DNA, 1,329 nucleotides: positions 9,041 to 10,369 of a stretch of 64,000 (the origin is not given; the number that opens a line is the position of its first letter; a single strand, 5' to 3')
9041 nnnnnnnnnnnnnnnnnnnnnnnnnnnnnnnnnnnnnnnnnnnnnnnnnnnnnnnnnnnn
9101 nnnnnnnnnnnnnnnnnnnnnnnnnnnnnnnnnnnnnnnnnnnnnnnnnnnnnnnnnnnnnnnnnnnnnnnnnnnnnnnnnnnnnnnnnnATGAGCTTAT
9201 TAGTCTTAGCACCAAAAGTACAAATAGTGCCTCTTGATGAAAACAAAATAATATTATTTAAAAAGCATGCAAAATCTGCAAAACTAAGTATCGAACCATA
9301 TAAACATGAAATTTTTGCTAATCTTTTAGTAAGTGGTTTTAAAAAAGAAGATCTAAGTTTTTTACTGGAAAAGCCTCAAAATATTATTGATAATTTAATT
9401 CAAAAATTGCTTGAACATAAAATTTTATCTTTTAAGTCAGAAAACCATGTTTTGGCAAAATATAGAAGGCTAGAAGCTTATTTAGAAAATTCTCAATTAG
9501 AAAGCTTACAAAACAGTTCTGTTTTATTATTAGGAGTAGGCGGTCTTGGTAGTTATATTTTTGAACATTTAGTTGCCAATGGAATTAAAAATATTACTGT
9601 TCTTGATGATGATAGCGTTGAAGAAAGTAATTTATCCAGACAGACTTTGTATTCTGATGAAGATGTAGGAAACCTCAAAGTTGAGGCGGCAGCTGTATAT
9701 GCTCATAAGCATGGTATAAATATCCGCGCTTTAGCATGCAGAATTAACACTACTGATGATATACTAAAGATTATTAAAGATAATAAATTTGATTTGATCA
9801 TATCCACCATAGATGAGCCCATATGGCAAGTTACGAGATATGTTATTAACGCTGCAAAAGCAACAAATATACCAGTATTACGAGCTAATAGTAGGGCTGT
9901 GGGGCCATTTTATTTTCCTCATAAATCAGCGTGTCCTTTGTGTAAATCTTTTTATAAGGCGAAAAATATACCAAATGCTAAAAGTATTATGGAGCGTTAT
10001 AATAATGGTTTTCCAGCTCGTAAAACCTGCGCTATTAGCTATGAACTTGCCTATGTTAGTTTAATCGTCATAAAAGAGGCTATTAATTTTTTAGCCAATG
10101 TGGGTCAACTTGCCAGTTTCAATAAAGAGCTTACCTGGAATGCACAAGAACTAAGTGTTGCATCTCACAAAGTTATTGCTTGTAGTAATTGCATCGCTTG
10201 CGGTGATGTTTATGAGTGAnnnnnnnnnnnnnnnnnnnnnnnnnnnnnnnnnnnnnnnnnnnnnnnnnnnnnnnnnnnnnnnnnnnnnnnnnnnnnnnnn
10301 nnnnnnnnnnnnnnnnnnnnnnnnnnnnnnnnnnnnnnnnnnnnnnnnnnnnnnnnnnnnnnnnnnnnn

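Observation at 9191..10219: E1-like enzyme retains an intact ATP-binding signature and has MccB/PaaA-like accessory regions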

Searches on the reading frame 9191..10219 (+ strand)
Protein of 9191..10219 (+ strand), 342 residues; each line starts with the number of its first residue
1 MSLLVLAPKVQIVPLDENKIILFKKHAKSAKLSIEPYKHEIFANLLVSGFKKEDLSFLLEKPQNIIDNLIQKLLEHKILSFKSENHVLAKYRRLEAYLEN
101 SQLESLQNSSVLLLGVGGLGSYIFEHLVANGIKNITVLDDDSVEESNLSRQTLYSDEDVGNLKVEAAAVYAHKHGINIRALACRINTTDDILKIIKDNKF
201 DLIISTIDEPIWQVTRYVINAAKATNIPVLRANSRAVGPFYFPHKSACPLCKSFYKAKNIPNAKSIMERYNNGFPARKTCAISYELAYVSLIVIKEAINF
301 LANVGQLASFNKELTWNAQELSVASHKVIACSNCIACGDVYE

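Call 6: search_protein_families(library=pfam, proteins=[window:9191-10219:+], max_evalue=0.01)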
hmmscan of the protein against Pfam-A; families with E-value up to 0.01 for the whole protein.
window:9191-10219:+ (342 aa): 4 families
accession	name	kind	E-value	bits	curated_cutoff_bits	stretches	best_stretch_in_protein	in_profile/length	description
PF00899.27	ThiF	-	1e-34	120.2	28.1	1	99-328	11-229/238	ThiF family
PF01488.26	Shikimate_DH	-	0.00021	21.8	24.3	1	100-143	4-47/138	Shikimate / quinate 5-dehydrogenase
PF13241.12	NAD_binding_7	-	0.00028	21.9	22.1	1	106-243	5-103/104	Putative NAD(P)-binding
PF03435.24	Sacchrp_dh_NADP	-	0.0047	17.7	25.1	0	111-207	1-76/129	Saccharopine dehydrogenase NADP binding domain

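Call 7: search_protein_families(library=ncbifam, proteins=[window:9191-10219:+], max_evalue=0.01)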
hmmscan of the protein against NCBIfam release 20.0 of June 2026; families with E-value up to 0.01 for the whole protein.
window:9191-10219:+ (342 aa): 26 families (the best 25 are shown)
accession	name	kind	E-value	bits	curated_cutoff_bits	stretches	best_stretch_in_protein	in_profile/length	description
TIGR02356.1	adenyl_thiF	equivalog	2.9e-24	85.6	275.25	1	102-233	15-143/203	thiazole biosynthesis adenylyltransferase ThiF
NF047750.1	SAMPActivE1UbaA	equivalog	2.5e-22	79.5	450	1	105-229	29-150/270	SAMP-activating enzyme E1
NF004111.0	PRK05600.1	equivalog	8.1e-22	77.8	437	1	82-230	16-160/371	ThiF family adenylyltransferase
NF006444.0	PRK08762.1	equivalog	1.6e-20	73.1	449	1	99-229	139-265/387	molybdopterin-synthase adenylyltransferase MoeB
NF004281.0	PRK05690.1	subfamily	5.3e-19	68.4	266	1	102-230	26-151/250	molybdopterin-synthase adenylyltransferase MoeB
NF006395.0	PRK08644.1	equivalog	6.6e-19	68.4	159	1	92-212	14-132/215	sulfur carrier protein ThiS adenylyltransferase ThiF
TIGR02355.1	moeB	equivalog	1.4e-16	60.6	376.55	1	103-207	19-122/240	molybdopterin-synthase adenylyltransferase MoeB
NF009123.0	PRK12475.1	subfamily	3.4e-16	59.4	510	1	103-338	19-244/338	MoeB/ThiF family adenylyltransferase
NF005902.0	PRK07878.1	equivalog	3.5e-15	55.8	647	1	105-223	39-153/392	adenylyltransferase/sulfurtransferase MoeZ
NF006204.0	PRK08328.1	equivalog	2.3e-13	50.3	339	1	88-231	7-148/231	hypothetical protein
NF058523.1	6A-MBL_cap2_3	equivalog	7.7e-13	47.8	320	1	102-188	292-378/665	anti-phage 6A-MBL system cap2_3 protein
NF005646.0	PRK07411.1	equivalog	1.1e-12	47.8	633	1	105-222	35-148/390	molybdopterin-synthase adenylyltransferase MoeB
TIGR02354.1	thiF_fam2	equivalog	2.4e-12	47.2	152.2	1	103-211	16-122/200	thiamine biosynthesis protein ThiF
TIGR01381.1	E1_like_apg7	equivalog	3.7e-11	42.2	571.35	1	99-168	328-400/663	E1-like protein-activating enzyme Gsa7p/Apg7p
TIGR01408.1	Ube1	subfamily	1.7e-10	39.3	750.05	1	91-209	402-528/1008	ubiquitin-activating enzyme E1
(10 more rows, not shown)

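Call 8: search_solved_structures(query=window:9191-10219:+, max_evalue=0.01, show_alignments=3)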
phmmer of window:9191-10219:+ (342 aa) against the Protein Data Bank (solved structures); distinct sequences matched with E-value up to 0.01: 72 (the best 60 are shown).
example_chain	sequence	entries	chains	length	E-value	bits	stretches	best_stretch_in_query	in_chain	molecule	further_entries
3h5a_A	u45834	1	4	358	4.7e-19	72.1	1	93-339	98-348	MccB protein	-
3h5n_A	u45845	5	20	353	4.9e-19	72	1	93-339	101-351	MccB protein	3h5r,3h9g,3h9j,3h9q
6om4_A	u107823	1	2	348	5.3e-19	71.9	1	91-338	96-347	MccB protein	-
5l6h_A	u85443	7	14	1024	7.9e-15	58.2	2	98-205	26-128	Ubiquitin-activating enzyme E1 1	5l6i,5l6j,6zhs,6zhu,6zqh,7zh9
6nya_A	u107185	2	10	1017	7.9e-15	58.2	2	99-205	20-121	Ubiquitin-activating enzyme E1 1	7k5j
3cmm_A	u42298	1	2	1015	8e-15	58.2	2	99-205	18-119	Ubiquitin-activating enzyme E1 1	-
4nnj_A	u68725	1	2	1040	8.3e-15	58.1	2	98-205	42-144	Ubiquitin-activating enzyme E1 1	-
5tr4_A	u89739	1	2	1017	2.4e-14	56.7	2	99-205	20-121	Ubiquitin-activating enzyme E1 1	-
9qgw_B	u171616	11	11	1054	5.8e-14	55.4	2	89-177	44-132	Ubiquitin-like modifier-activating enzyme 6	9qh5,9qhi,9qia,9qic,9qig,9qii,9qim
7pvn_A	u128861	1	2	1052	5.8e-14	55.4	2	89-177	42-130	Ubiquitin-like modifier-activating enzyme 6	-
9xgb_A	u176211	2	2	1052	6.5e-14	55.2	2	89-177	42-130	Ubiquitin-like modifier-activating enzyme 6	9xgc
7pyv_A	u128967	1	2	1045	7.3e-14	55.1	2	89-177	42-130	Ubiquitin-like modifier-activating enzyme 6,Ubiquitin-like modifier-activating enzyme 1,Ub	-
6zht_C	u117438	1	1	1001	7.3e-14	55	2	103-205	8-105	Ubiquitin-activating enzyme E1 1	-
7sol_A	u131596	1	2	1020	8.2e-14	54.9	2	90-177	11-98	Ubiquitin-like modifier-activating enzyme 6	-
9ykv_A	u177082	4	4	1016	9.4e-14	54.7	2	90-177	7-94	Ubiquitin-like modifier-activating enzyme 6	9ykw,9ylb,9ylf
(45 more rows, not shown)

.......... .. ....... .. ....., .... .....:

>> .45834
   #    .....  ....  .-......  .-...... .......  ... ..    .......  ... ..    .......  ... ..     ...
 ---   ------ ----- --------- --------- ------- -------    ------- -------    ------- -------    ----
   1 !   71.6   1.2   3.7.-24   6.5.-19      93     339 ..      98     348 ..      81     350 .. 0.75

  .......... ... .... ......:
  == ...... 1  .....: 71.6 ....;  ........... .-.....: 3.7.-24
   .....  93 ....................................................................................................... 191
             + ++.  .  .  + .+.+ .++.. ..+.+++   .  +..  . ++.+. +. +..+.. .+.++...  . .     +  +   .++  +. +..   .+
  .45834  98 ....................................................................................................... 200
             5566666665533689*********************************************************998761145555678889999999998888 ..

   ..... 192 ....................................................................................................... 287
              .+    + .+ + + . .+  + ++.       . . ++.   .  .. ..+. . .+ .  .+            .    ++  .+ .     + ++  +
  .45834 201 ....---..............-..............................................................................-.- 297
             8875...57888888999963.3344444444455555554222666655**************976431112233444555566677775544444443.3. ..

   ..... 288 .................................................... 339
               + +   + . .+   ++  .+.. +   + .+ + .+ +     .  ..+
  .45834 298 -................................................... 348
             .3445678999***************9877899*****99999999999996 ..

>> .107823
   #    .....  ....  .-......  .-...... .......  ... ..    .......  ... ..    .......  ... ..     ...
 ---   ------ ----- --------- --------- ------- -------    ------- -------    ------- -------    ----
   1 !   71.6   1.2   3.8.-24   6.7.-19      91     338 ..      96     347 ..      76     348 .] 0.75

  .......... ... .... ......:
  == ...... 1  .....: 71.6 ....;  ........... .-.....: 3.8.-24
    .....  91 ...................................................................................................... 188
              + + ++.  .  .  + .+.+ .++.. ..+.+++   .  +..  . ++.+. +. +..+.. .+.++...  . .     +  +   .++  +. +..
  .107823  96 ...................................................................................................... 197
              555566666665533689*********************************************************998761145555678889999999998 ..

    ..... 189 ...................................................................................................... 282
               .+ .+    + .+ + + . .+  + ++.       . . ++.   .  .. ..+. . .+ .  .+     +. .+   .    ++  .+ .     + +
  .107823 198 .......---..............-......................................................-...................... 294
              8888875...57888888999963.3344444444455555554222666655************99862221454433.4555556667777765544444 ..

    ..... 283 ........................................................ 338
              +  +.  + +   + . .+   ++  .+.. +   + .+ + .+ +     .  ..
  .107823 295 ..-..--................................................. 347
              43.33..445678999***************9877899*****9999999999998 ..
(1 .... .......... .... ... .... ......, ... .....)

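Call 12: find_homologous_proteins(query=window:9191-10219:+, max_evalue=0.00001)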
Query window:9191-10219:+ (342 aa): 18 proteins with E <= 0.00001 among 3171 candidates.
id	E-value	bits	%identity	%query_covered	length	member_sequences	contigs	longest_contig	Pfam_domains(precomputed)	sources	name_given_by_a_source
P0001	9.3e-199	677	90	100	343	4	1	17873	PF00899.28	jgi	jgi:hypothetical protein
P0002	1.8e-92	328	47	99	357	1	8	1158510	PF00899.28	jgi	jgi:bacteriocin biosynthesis cyclodehydratase domain-containing protein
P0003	3.9e-88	314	46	99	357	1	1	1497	PF00899.28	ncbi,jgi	jgi:molybdopterin/thiamine biosynthesis adenylyltransferase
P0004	8.8e-83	296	48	99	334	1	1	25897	PF00899.28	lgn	-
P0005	5.2e-78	281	45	99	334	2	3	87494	PF00899.28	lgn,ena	-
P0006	8.8e-77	277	47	97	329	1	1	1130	PF00899.28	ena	-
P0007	2.2e-76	275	45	96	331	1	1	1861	PF00899.28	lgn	-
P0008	1.7e-75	272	47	97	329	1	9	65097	PF00899.28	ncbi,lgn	-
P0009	5.6e-13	67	32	49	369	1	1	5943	PF00899.28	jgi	jgi:molybdopterin-synthase adenylyltransferase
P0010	6.8e-12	63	31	49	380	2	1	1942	PF00899.28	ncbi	-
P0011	3.7e-11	61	29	48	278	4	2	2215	PF00899.28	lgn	-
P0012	5.4e-10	57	37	38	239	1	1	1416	PF00899.28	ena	-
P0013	6.5e-10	57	31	37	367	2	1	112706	PF00899.28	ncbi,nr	ncbi:thiamine/molybdopterin biosynthesis protein [Streptosporangium violaceochromogenes]|nr:thiamine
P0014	1.1e-8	53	28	37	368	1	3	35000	PF00899.28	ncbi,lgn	-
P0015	5.3e-8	51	29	68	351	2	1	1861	PF00899.28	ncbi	-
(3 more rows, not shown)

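Call 18: find_encoding_contigs(protein=P0002, flank=8000, max_places=2)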
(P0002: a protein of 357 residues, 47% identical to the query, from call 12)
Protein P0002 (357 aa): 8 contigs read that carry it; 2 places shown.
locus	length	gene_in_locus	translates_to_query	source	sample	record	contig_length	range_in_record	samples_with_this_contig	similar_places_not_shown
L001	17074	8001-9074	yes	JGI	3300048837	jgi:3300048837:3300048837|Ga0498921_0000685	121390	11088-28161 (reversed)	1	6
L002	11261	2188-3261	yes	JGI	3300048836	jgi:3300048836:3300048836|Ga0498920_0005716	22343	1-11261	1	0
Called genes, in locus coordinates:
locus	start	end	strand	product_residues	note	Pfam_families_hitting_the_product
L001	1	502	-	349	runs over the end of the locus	PF02016:Peptidase_S66, PF17676:Peptidase_S66C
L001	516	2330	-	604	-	PF00999:Na_H_Exchanger, PF02254:TrkA_N, PF27452:KefB_C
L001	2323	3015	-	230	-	PF02525:Flavodoxin_2, PF03358:FMN_red (weak)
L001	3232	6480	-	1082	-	PF07696:7TMR-DISMED2, PF07695:7TMR-DISM_7TM, PF00512:HisKA, PF02518:HATPase_c, PF00072:Response_reg, PF07228:SpoIIE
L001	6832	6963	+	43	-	-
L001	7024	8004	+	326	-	-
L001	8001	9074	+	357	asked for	PF00899:ThiF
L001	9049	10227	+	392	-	PF02624:YcaO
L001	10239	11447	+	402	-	PF07690:MFS_1, PF05977:MFS_3 (weak)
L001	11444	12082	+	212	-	PF20043:DUF6445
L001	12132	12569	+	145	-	-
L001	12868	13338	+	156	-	-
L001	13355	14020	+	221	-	-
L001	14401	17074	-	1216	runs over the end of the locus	-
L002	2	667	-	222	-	?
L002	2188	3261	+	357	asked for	PF00899:ThiF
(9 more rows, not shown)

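Call 19: find_encoding_contigs(protein=P0005, flank=8000, max_places=2)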
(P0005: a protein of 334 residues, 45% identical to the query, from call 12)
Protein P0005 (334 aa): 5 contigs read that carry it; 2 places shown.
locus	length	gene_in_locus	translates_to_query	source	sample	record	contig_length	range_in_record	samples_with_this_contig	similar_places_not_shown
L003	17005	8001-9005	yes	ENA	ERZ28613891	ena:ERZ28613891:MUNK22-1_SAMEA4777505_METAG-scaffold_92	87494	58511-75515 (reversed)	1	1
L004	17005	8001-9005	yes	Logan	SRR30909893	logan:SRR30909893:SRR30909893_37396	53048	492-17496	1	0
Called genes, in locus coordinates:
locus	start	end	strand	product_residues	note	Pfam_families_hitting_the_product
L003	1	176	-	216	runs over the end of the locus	PF00834:Ribul_P_3_epim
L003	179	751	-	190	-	-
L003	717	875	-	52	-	-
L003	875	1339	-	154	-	PF09969:DUF2203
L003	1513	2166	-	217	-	PF01135:PCMT, PF00398:RrnaAD (weak), PF13847:Methyltransf_31, PF08241:Methyltransf_11 (weak), PF13649:Methyltransf_25 (weak)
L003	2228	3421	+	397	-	PF08245:Mur_ligase_M (faint), PF02875:Mur_ligase_C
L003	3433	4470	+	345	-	PF01212:Beta_elim_lyase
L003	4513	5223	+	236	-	-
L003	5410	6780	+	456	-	PF00483:NTP_transferase, PF01128:IspD, PF02348:CTP_transf_3 (faint), PF12804:NTP_transf_3, PF25084:LbH_EIF2B (weak), PF25087:GMPPB_C, PF00132:Hexapep (weak), PF14602:Hexapep_2 (weak), +2 more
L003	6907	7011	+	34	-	-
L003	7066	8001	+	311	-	-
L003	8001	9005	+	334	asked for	PF00899:ThiF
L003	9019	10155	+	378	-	PF02624:YcaO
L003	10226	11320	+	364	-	PF05977:MFS_3, PF07690:MFS_1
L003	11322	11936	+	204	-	PF20043:DUF6445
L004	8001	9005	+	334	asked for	PF00899:ThiF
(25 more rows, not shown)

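Call 20: find_encoding_contigs(protein=P0008, flank=8000, max_places=2)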
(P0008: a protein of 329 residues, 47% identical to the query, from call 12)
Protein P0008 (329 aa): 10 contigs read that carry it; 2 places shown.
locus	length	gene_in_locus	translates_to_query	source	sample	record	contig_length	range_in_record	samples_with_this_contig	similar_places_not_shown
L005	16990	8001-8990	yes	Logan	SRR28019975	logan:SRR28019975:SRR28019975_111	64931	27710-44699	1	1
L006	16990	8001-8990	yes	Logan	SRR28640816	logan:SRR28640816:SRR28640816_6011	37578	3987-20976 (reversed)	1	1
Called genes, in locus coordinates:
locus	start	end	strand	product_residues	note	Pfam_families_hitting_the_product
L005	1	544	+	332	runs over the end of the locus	PF00180:Iso_dh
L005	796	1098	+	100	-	PF00253:Ribosomal_S14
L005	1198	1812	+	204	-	PF01712:dNK, PF13238:AAA_18 (weak), PF13671:AAA_33 (weak), PF02223:Thymidylate_kin (faint)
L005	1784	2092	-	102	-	-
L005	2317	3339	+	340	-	-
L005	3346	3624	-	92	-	-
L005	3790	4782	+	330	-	-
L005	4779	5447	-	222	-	PF00849:PseudoU_synth_2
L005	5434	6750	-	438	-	PF03553:Na_H_antiporter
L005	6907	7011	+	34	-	-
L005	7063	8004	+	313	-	-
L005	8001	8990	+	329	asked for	PF00899:ThiF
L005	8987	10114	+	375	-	PF02624:YcaO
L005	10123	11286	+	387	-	PF05977:MFS_3, PF07690:MFS_1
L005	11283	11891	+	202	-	PF20043:DUF6445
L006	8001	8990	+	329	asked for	PF00899:ThiF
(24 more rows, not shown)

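Call 24: find_encoding_contigs(protein=P0004, flank=8000, max_places=1)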
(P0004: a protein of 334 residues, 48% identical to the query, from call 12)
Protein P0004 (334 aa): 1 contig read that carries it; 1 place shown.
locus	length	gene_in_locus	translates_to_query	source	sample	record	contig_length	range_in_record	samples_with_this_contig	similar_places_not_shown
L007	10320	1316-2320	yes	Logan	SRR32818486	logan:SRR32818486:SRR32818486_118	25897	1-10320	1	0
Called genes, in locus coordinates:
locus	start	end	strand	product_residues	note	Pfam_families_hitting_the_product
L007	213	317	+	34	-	-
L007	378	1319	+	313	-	-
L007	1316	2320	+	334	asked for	PF00899:ThiF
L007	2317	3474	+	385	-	PF02624:YcaO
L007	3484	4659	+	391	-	PF05977:MFS_3, PF07690:MFS_1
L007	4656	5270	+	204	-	PF20043:DUF6445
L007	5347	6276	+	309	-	PF00781:DAGK_cat, PF19279:YegS_C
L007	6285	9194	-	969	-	PF18083:PutA_N, PF01619:Pro_dh, PF00171:Aldedh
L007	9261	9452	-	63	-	-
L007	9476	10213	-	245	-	PF00565:SNase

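Call 25: find_encoding_contigs(protein=P0001, flank=8000, max_places=1)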
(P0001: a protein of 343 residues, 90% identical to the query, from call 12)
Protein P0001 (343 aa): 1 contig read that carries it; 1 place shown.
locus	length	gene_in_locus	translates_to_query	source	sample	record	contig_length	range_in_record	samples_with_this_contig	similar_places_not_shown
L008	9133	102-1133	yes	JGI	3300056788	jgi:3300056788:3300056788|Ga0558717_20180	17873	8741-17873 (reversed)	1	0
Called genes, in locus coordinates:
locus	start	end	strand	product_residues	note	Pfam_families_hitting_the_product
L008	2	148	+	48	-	?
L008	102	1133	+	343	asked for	PF00899:ThiF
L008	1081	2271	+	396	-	PF02624:YcaO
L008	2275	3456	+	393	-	PF05977:MFS_3 (weak), PF07690:MFS_1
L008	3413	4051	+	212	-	PF20043:DUF6445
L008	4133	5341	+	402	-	-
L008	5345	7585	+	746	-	PF00916:Sulfate_transp, PF16983:MFS_MOT1 (faint), PF00484:Pro_CA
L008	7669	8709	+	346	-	-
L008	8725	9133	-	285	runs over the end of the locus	-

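Call 28: find_related_loci(query=A1, collection=genome_contigs, flank=6000)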
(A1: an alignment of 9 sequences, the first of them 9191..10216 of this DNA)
Query A1 (342 aa) in genome_contigs; peptide patterns used: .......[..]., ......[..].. (x = any residue, [..] = any of these).
51 stretches matched a pattern; 26 encode a relative of the query (tblastn E <= 1e-3); 26 distinct loci.
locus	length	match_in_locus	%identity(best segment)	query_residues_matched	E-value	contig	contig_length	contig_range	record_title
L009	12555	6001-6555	30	74-253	1e-16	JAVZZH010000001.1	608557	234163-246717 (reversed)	MAG: Candidatus Caldarchaeum sp. isolate JZ-3_201907_bins_57 JZ-3_201907_bins_57_scaffold_1, whole genome shotgun sequen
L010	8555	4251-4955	28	90-342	1e-16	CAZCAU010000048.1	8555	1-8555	MAG TPA_asm: uncultured Desulfurococcales archaeon isolate SRP141559_co1_23 genome assembly, contig: NODE_5045_length_85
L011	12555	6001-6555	30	74-253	1e-16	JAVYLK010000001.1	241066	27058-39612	MAG: Candidatus Caldarchaeum sp. isolate BF3_201808_bins_33 BF3_201808_bins_33_scaffold_1, whole genome shotgun sequence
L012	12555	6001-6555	30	74-253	3e-16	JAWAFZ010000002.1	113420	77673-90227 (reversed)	MAG: Candidatus Caldarchaeum sp. isolate QQ_201912_bins_79 QQ_201912_bins_79_scaffold_2, whole genome shotgun sequence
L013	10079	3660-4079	37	104-239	5e-16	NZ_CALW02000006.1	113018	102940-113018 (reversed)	Bartonella rattaustraliani AUST/NH4, whole genome shotgun sequence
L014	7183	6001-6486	30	88-251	3e-15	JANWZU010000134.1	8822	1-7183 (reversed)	MAG: Candidatus Caldarchaeum sp. isolate SKYG59 k141_61366, whole genome shotgun sequence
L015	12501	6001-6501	30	83-251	1e-14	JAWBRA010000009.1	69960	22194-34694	MAG: Candidatus Caldarchaeum sp. isolate JZ-1_201705_bins_59 JZ-1_201705_bins_59_scaffold_9, whole genome shotgun sequen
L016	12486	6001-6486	30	88-251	1e-14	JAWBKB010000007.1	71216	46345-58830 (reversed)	MAG: Candidatus Caldarchaeum sp. isolate GXS_201803_bins_40 GXS_201803_bins_40_scaffold_7, whole genome shotgun sequence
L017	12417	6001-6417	30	87-230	2e-14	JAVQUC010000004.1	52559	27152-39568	MAG: Candidatus Caldarchaeum sp. isolate SKYBB_hs_bin7 NODE_979_length_52559_cov_290.267446, whole genome shotgun sequen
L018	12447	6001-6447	31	104-249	5e-14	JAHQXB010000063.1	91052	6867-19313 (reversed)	MAG: Candidatus Jordarchaeia archaeon isolate RPF2 contig_124_31_length_91052_read_count_284890, whole genome shotgun se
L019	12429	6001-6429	31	83-230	9e-14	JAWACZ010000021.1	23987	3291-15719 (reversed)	MAG: Candidatus Caldarchaeum sp. isolate QQ_201709_bins_146 QQ_201709_bins_146_scaffold_21, whole genome shotgun sequenc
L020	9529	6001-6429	31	83-230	2e-13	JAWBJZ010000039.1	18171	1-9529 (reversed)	MAG: Candidatus Caldarchaeum sp. isolate GXS_201709_bins_78 GXS_201709_bins_78_scaffold_39, whole genome shotgun sequenc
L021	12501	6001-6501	29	83-251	2e-13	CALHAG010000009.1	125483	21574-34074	MAG: Candidatus Caldarchaeum subterraneum isolate H1_Bin_METABAT__153_1_1 genome assembly, contig: c_000000637518, whole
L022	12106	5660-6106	30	104-249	3e-13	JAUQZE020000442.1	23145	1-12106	MAG: Candidatus Freyarchaeota archaeon isolate SQRJ_82 k255_1195279, whole genome shotgun sequence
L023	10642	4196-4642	29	104-249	5e-13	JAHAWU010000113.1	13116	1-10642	MAG: Candidatus Jordarchaeia archaeon isolate QZM_A3 QZM_A3_scaffold_2321_curated, whole genome shotgun sequence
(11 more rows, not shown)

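Call 29: list_cluster_members(proteins=[P0003, P0008, P0002, window:9191-10216:+])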
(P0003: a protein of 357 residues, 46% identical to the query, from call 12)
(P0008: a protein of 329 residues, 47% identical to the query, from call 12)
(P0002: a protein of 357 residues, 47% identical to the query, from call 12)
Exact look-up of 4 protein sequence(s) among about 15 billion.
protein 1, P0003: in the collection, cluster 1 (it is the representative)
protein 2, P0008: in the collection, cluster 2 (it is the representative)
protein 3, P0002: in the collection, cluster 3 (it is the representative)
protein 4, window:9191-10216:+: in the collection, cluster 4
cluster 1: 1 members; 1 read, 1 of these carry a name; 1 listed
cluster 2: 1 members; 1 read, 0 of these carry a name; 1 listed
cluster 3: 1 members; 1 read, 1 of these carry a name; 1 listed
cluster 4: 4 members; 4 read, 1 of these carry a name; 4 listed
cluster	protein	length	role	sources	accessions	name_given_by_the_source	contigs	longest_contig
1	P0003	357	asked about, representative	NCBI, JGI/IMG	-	molybdopterin/thiamine biosynthesis adenylyltransferase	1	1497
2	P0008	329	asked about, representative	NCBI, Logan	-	-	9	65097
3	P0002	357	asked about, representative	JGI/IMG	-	bacteriocin biosynthesis cyclodehydratase domain-containing protein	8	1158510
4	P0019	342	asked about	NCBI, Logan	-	-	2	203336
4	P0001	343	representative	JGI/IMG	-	hypothetical protein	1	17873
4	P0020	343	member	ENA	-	-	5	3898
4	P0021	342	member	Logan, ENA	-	-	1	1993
